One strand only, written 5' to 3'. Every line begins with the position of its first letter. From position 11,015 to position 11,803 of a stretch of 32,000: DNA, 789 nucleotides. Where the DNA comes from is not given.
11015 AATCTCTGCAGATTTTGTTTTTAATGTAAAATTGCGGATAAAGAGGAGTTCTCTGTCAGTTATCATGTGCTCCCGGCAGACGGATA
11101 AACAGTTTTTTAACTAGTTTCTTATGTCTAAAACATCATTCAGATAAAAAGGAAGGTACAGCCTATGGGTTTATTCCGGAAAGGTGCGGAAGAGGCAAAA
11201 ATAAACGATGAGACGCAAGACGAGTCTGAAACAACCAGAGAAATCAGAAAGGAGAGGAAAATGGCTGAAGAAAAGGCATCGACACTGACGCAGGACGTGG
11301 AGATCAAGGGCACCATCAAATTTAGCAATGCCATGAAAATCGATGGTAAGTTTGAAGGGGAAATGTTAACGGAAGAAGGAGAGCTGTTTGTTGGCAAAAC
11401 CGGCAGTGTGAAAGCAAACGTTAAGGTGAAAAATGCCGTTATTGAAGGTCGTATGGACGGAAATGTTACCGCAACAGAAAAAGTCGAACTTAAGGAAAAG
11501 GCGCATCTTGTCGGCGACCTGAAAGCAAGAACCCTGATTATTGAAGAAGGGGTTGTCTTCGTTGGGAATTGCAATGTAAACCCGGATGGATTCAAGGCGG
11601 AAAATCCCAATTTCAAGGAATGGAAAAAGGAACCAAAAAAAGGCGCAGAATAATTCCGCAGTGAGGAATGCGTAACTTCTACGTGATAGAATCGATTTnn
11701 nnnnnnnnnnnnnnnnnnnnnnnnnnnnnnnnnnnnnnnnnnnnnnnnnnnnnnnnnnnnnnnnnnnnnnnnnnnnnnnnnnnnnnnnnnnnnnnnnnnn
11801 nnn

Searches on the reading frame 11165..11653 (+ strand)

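Call 17: search_protein_families(library=pfam, proteins=[window:11165-11653:+], max_evalue=0.001)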
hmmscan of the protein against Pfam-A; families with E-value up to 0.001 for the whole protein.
window:11165-11653:+ (162 aa): 1 family
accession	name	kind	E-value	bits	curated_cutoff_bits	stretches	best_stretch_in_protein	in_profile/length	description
PF04519.19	Bactofilin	-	2.2e-27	95.6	27.9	1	40-136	2-97/98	Polymer-forming cytoskeletal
